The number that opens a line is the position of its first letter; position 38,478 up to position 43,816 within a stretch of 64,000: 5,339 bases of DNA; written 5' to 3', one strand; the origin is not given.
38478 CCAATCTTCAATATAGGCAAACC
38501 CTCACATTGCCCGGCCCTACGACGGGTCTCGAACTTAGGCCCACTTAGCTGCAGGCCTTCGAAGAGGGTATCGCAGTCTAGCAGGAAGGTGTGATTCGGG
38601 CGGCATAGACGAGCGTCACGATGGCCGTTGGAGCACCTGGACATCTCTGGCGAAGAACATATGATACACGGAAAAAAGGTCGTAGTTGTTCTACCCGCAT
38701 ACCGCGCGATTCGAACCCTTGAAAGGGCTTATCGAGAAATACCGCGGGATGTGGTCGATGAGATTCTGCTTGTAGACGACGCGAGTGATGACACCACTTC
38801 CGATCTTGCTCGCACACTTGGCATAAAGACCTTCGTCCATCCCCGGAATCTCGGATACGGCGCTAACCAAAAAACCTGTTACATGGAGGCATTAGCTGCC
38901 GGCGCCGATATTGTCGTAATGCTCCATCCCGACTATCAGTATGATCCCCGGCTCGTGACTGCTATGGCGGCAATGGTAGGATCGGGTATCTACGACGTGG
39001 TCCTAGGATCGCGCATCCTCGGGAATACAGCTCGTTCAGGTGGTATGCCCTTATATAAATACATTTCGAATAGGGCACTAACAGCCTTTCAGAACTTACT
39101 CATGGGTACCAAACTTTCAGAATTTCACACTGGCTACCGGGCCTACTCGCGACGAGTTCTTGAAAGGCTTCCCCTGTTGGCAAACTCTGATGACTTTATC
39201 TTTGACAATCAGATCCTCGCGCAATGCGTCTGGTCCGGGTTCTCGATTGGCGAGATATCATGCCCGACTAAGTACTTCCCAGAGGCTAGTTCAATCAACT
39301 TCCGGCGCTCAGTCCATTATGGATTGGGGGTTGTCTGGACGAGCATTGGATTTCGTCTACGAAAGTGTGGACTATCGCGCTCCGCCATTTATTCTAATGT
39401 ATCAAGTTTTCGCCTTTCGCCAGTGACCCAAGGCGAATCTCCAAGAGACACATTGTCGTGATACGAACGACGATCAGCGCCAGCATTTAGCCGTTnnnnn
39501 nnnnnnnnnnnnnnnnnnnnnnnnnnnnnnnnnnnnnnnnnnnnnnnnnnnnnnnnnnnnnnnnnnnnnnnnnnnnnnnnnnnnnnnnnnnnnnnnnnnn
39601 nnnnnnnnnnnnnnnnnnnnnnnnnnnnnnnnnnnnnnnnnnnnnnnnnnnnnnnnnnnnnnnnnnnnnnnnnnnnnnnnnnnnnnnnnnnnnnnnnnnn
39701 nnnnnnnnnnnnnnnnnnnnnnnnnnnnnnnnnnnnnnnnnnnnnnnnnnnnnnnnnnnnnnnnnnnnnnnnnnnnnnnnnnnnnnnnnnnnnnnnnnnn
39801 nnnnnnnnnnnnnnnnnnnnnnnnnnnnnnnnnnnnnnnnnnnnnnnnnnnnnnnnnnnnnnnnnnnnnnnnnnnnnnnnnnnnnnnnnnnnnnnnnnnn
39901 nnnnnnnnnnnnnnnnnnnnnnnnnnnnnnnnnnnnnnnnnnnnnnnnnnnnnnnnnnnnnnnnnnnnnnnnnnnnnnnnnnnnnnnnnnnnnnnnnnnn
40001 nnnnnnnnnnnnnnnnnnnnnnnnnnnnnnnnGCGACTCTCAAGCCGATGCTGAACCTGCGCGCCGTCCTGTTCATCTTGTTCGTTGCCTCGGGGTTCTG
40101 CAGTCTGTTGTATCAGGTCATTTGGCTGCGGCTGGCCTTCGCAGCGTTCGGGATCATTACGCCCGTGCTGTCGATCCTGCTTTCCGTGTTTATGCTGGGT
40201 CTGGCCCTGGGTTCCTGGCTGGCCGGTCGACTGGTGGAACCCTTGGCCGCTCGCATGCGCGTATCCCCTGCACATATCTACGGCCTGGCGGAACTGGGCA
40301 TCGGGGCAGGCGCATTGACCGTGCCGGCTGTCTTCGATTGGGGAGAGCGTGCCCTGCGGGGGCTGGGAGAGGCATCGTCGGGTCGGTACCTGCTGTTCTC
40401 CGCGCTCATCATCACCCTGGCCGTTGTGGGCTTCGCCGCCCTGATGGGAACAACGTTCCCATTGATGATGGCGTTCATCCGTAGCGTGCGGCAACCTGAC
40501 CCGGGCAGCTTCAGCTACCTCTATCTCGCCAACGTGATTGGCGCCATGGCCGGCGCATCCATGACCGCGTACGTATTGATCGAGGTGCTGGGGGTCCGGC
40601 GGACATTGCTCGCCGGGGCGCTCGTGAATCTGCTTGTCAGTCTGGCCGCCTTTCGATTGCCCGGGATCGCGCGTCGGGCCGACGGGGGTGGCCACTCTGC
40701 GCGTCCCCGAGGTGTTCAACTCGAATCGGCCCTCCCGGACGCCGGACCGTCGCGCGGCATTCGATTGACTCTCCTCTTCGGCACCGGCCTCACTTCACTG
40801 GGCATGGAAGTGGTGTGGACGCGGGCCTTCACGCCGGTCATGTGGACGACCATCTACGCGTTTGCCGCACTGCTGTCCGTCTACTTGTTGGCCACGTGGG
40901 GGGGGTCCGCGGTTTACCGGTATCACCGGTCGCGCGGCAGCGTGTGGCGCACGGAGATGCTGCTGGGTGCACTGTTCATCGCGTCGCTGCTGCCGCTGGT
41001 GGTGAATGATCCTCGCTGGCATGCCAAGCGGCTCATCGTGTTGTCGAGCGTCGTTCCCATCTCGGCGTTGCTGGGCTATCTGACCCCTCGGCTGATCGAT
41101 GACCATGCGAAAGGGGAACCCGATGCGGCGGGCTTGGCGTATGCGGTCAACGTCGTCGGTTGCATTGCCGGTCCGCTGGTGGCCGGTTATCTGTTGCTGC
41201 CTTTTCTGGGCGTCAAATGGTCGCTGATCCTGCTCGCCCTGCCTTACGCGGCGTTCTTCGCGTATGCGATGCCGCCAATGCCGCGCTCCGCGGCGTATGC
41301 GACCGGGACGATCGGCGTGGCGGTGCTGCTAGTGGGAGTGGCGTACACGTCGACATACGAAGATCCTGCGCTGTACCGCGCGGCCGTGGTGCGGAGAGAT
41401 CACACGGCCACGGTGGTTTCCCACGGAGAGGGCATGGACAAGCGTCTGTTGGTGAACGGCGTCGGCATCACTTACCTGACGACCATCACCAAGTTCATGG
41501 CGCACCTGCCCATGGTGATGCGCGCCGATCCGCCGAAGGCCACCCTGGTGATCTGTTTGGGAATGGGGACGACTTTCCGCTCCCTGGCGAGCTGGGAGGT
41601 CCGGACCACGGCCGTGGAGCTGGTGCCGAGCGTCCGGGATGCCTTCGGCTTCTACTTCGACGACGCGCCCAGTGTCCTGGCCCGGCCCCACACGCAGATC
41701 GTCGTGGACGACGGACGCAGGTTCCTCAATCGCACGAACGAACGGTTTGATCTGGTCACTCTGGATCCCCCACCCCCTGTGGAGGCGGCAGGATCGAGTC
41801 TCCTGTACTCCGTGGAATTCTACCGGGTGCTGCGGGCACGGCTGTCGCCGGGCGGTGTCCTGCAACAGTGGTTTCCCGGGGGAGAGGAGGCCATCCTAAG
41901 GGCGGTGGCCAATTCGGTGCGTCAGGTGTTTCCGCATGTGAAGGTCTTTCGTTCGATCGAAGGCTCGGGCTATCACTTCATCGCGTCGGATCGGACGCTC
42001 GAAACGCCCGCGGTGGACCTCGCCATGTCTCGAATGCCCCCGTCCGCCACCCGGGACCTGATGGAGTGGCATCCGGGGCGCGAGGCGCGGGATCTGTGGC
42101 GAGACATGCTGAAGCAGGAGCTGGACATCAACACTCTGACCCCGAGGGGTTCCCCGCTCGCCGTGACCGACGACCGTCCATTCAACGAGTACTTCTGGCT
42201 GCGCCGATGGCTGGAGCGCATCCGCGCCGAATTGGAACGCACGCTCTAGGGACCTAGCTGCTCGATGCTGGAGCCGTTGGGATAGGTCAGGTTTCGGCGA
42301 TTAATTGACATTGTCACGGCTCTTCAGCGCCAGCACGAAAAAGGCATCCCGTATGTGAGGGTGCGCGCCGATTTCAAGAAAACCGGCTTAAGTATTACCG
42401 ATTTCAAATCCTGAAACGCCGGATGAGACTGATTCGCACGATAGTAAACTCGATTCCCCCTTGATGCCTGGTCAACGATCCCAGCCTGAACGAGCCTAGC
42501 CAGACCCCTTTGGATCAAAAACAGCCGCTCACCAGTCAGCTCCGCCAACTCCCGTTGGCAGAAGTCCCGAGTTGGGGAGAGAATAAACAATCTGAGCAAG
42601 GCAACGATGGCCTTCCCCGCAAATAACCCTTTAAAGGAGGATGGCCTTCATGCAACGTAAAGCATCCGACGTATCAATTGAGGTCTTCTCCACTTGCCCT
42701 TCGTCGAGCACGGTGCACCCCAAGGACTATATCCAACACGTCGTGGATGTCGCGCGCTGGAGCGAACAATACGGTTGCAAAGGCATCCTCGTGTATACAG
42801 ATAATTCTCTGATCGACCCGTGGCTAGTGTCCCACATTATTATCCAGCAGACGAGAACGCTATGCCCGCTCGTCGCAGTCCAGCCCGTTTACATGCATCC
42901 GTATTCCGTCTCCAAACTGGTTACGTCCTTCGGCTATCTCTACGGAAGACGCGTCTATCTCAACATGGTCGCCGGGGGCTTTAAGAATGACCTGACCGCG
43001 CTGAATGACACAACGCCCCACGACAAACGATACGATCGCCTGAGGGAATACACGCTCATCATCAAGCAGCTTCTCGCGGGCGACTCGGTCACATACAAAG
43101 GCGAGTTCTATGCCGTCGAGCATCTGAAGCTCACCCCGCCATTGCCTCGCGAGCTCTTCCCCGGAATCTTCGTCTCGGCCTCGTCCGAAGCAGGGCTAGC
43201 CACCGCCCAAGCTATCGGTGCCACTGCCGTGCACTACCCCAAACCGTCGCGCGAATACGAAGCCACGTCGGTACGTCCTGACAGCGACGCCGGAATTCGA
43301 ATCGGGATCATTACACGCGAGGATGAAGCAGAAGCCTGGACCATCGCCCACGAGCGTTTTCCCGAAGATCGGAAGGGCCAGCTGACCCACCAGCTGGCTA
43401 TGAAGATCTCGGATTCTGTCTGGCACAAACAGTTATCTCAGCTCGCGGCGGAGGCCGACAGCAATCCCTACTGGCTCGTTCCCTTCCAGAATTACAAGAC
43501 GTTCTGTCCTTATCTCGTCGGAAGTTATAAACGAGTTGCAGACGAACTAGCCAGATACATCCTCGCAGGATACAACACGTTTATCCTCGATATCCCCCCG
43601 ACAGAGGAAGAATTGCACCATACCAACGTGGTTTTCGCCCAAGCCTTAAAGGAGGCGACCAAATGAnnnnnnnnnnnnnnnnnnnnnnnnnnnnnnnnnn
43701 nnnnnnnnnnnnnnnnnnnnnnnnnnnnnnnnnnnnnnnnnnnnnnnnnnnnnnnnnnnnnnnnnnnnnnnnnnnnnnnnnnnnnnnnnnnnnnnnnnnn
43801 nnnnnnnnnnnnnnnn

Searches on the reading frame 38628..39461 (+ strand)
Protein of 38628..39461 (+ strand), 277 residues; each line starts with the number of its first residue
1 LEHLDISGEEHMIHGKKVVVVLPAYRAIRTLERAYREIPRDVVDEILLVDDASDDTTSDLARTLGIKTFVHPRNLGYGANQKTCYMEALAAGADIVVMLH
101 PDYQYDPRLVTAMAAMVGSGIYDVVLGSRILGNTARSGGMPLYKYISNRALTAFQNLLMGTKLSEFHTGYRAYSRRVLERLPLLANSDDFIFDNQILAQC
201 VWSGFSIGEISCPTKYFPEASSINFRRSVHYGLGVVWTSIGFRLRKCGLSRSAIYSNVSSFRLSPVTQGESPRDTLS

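Call 13: search_protein_families(library=ncbifam, proteins=[window:38628-39461:+], max_evalue=0.00001)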
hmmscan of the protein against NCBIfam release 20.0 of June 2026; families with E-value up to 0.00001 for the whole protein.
window:38628-39461:+ (277 aa): 4 families
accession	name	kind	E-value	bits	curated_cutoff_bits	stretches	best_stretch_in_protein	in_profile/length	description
NF058614.1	PPMAGASynPpgS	equivalog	3.5e-17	62.6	370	1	18-186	2-170/226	polyprenyl-phospho-N-acetylgalactosaminyl synthase PpgS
TIGR04182.1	glyco_TIGR04182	equivalog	5.6e-16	58.8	325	1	17-222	1-198/293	S-layer glycoprotein N-glycosyltransferase AglJ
NF041391.1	DPhHxTase_Halo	equivalog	2.6e-14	52.7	375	1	44-187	25-159/213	dolichyl-phosphate hexose transferase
NF047588.1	GlcsyltransPgfSStrep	equivalog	2.7e-08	33.4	500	1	18-232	3-214/308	glycosyltransferase PgfS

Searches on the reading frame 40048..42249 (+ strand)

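Call 7: search_protein_families(library=ncbifam, proteins=[window:40048-42249:+], max_evalue=0.001)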
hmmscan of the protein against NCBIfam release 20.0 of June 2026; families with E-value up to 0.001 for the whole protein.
window:40048-42249:+ (733 aa): 4 families
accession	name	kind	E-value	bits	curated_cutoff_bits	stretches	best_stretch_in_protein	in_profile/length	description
NF002956.0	PRK03612.1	equivalog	7.1e-22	77.5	472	2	243-605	26-413/522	polyamine aminopropyltransferase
NF037959.1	MFS_SpdSyn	subfamily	3.5e-17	62.3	40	2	250-636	4-414/480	fused MFS/spermidine synthase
NF002010.0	PRK00811.1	equivalog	5.4e-16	58.7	260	1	483-634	67-220/287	polyamine aminopropyltransferase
TIGR00417.1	speE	equivalog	4.1e-12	45.9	249.55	1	482-634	60-213/271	spermidine synthase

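Call 75: search_protein_families(library=pfam, proteins=[window:40048-42249:+], max_evalue=0.01)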
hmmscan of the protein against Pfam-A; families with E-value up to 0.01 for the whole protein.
window:40048-42249:+ (733 aa): 2 families
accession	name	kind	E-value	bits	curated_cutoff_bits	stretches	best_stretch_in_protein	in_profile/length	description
PF01564.23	Spermine_synth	-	1.5e-10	41.4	22.9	1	481-634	5-159/186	Spermine/spermidine synthase domain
PF07690.21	MFS_1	-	8.5e-05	22.1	33.4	1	8-348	2-289/347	Major Facilitator Superfamily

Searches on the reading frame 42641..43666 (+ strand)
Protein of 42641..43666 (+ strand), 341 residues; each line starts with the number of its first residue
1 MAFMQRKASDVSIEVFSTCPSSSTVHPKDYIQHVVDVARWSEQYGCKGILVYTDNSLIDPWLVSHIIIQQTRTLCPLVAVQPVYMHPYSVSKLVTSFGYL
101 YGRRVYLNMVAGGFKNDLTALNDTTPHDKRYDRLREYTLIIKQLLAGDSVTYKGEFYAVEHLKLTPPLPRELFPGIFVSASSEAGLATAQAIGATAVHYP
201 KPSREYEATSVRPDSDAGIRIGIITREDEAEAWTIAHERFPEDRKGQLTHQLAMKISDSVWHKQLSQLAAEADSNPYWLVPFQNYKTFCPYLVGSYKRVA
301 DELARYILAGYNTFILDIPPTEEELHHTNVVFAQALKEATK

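Call 7: search_protein_families(library=ncbifam, proteins=[window:42641-43666:+], max_evalue=0.001)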
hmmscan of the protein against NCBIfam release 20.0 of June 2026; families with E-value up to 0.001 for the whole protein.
window:42641-43666:+ (341 aa): 14 families
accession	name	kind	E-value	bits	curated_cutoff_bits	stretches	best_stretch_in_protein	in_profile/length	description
NF001939.1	PRK00719.1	subfamily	1.6e-31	109.4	510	1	32-334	27-345/373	alkanesulfonate monooxygenase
TIGR03565.1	alk_sulf_monoox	equivalog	8.2e-31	107.3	518.2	1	31-332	26-343/346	FMNH2-dependent alkanesulfonate monooxygenase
TIGR04021.1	LLM_DMSO2_sfnG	equivalog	6.4e-20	71.8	382.95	1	61-191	64-195/350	dimethylsulfone monooxygenase SfnG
TIGR04465.1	ArgArg_F420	equivalog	1.6e-11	43.9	470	1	58-185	94-221/364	F420-dependent hydroxymycolic acid dehydrogenase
TIGR03860.1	FMN_nitrolo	subfamily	1.9e-10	40.2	279.7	1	56-145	69-160/422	NtaA/DmoA family FMN-dependent monooxygenase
TIGR03619.1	F420_Rv2161c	subfamily_domain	6.5e-10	39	166.9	1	48-200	35-184/247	TIGR03619 family F420-dependent LLM class oxidoreductase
TIGR03560.1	F420_Rv1855c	subfamily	8.2e-10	38.8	231.4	1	54-167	46-161/227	TIGR03560 family F420-dependent LLM class oxidoreductase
TIGR03885.1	flavin_revert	hypoth_equivalog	8e-08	31.8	398.7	1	67-193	56-176/315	TIGR03885 family FMN-dependent LLM class oxidoreductase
TIGR03557.1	F420_G6P_family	subfamily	1.4e-07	31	210.4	1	78-247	69-238/316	TIGR03557 family F420-dependent LLM class oxidoreductase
TIGR03612.1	RutA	equivalog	8.3e-07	28.8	498.3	1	83-189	90-197/355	pyrimidine utilization protein A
TIGR03554.1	F420_G6P_DH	equivalog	3.9e-06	26.1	420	1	85-160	79-156/331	glucose-6-phosphate dehydrogenase (coenzyme-F420)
TIGR03564.1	F420_MSMEG_4879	subfamily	0.00017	21.3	234.25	0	34-189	1-153/265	TIGR03564 family F420-dependent LLM class oxidoreductase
TIGR03854.1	F420_MSMEG_3544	hypoth_equivalog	0.00031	20.1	295.6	1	78-190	63-171/290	TIGR03854 family LLM class F420-dependent oxidoreductase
TIGR04024.1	F420_NP1902A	hypoth_equivalog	0.00079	18.2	345.4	0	127-165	108-146/330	TIGR04024 family LLM class F420-dependent oxidoreductase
